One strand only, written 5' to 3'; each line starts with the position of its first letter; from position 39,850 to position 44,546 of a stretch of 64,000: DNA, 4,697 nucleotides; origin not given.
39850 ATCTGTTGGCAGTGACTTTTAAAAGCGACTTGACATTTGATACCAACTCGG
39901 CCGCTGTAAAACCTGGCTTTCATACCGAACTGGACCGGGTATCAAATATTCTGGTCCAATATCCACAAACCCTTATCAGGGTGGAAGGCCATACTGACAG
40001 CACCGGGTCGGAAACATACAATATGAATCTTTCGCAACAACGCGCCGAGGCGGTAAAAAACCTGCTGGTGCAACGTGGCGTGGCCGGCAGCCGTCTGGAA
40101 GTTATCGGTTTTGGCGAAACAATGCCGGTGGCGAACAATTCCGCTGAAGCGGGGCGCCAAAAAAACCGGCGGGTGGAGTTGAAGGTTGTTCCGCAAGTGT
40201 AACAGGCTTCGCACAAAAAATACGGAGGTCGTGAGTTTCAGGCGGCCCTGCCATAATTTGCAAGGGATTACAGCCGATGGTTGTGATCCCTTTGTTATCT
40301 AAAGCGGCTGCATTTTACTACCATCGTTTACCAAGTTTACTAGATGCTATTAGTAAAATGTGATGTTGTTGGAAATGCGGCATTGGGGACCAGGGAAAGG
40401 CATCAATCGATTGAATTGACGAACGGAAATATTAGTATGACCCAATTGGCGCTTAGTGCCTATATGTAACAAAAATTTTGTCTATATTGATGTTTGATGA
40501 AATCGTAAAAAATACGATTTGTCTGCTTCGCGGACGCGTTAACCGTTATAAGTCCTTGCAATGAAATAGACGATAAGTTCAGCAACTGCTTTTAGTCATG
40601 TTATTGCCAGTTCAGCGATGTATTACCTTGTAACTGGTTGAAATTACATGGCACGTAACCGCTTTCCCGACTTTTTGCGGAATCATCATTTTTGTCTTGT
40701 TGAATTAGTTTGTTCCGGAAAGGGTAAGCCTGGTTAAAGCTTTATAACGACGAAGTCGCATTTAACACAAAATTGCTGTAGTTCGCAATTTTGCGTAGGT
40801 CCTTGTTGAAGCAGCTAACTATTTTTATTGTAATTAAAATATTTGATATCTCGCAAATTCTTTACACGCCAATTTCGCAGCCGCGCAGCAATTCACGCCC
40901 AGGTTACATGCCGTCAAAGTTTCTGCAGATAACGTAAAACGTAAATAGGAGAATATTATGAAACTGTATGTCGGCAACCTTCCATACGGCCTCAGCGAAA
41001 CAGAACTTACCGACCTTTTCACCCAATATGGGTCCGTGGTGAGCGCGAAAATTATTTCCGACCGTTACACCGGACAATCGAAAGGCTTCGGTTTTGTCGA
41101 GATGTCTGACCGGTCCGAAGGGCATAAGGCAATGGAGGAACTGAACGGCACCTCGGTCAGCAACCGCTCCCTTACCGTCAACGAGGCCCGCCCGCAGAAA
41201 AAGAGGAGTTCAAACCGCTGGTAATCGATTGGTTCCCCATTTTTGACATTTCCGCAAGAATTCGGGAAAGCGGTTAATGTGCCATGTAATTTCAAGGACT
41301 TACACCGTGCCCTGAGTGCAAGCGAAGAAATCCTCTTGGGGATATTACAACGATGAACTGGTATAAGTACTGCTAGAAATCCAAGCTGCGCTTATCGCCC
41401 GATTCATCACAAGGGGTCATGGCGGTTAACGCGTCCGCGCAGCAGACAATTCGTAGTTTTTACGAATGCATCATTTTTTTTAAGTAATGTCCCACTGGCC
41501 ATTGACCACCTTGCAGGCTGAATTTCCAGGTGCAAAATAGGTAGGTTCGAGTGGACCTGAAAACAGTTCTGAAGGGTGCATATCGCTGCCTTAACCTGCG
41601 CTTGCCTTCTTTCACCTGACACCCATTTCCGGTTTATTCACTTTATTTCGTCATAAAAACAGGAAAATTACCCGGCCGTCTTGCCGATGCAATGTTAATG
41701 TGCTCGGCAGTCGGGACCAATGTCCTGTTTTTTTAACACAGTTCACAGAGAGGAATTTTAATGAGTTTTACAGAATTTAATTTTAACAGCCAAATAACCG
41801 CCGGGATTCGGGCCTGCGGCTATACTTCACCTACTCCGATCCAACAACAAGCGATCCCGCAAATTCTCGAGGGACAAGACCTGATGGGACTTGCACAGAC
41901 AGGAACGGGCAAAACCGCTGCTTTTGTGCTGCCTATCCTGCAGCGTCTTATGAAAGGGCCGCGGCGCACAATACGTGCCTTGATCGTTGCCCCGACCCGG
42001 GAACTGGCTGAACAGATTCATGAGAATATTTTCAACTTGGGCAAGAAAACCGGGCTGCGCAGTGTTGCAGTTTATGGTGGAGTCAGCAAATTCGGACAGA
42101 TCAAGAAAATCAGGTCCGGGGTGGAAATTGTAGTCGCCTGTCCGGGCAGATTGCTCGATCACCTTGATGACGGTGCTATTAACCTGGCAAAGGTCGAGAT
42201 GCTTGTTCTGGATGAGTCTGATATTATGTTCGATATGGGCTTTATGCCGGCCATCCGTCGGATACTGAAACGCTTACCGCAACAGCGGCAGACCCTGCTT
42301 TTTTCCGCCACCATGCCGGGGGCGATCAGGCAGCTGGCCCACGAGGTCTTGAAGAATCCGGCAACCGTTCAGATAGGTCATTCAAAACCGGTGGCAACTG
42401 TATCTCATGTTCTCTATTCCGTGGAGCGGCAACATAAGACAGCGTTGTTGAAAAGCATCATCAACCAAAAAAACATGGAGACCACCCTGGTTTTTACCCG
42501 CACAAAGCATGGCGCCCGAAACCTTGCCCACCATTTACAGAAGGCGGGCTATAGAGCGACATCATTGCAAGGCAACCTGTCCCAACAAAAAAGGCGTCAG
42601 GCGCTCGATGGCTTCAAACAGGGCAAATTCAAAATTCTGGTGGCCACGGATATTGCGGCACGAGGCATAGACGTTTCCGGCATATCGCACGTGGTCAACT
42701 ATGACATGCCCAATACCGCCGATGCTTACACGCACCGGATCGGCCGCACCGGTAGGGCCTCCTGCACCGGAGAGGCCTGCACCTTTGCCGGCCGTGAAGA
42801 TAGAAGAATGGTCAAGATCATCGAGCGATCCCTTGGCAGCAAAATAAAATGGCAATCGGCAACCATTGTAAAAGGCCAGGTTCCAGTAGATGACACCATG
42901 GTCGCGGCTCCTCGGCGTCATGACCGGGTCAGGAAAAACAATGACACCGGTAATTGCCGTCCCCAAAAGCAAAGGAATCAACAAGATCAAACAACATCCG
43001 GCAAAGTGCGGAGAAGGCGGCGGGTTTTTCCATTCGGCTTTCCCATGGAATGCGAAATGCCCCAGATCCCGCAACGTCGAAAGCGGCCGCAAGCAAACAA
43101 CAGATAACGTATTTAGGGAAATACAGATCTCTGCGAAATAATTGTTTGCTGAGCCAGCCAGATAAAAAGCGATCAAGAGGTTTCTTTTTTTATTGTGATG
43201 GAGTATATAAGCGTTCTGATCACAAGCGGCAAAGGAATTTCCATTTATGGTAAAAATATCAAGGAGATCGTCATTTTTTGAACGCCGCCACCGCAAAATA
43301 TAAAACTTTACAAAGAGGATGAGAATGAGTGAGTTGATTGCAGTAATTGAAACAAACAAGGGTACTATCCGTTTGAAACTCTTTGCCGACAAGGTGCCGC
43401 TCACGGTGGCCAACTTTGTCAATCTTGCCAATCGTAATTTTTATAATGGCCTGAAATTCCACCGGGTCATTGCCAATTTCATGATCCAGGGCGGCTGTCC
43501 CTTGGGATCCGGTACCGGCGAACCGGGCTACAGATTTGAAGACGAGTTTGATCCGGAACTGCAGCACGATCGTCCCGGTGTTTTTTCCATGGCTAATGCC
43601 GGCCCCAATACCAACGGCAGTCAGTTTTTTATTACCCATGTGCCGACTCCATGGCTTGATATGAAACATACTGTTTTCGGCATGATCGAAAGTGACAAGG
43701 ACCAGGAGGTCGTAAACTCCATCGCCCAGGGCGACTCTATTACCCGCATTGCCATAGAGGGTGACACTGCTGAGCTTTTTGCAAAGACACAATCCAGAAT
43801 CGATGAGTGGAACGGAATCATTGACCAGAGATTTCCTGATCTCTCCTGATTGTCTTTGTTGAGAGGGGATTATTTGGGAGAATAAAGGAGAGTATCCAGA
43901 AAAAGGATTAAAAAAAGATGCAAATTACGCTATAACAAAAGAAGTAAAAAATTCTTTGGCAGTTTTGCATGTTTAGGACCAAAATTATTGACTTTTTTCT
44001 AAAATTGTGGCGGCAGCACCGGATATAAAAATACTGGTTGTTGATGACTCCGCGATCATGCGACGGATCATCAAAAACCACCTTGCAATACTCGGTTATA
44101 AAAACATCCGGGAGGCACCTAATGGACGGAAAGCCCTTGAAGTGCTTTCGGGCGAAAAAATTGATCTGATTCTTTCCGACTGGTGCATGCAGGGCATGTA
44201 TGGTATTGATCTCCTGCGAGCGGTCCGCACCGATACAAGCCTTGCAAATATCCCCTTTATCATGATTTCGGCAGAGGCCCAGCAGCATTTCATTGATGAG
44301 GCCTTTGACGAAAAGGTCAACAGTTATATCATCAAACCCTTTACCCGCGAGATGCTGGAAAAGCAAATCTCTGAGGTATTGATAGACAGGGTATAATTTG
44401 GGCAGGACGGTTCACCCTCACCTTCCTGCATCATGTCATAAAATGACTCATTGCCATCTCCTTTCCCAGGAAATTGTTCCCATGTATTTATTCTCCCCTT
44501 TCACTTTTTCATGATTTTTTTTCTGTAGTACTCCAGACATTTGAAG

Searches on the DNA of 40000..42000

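Call 14: search_rna_families(source=window, start=40000, end=42000, threshold=evalue, max_evalue=10, show_alignments=2)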
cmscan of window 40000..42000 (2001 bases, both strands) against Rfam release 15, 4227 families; matches with E-value up to 10: 2.
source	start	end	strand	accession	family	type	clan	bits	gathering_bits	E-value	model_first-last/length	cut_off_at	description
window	40817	40874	-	RF04199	MIR6027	Gene; miRNA;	-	16.1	95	4.6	51-110/159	no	MIR6027 microRNA precursor family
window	40312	40528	+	RF00022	GcvB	Gene;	-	12.8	42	9.5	1-204/204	no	GcvB RNA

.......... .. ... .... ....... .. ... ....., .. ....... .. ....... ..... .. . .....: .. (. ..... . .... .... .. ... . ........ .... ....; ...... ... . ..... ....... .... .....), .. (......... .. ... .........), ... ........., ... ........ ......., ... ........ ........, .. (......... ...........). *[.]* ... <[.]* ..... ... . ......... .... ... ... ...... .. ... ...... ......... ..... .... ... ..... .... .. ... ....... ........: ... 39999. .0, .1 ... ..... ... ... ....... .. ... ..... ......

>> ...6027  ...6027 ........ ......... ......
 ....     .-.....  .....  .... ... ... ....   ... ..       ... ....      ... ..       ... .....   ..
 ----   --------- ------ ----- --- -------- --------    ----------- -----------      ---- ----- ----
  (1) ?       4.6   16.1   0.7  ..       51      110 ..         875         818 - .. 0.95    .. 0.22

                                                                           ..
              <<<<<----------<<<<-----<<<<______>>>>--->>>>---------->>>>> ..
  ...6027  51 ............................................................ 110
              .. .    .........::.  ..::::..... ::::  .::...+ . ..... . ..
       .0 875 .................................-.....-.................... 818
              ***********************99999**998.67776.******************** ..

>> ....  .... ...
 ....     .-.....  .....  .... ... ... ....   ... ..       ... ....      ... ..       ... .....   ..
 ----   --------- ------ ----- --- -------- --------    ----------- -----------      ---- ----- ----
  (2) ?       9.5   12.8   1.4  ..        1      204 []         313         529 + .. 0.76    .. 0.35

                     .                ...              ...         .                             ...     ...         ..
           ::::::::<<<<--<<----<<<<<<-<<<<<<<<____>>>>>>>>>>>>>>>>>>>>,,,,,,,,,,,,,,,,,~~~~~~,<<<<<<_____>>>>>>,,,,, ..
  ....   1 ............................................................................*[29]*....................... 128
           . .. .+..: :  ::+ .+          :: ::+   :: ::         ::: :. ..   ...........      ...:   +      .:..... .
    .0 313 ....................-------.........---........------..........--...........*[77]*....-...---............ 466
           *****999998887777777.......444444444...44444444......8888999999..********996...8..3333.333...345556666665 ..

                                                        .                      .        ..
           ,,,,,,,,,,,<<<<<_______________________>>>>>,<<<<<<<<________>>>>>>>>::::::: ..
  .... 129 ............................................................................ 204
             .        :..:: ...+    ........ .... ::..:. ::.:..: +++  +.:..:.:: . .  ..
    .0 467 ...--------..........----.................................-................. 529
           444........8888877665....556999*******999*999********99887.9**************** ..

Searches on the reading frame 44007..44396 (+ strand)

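Call 16: search_protein_families(library=pfam, proteins=[window:44007-44396:+], max_evalue=0.001)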
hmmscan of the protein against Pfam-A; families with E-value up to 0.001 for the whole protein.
window:44007-44396:+ (129 aa): 1 family
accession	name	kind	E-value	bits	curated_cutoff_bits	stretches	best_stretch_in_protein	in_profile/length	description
PF00072.30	Response_reg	-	3.5e-25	88.8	30.2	1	9-121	1-110/111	Response regulator receiver domain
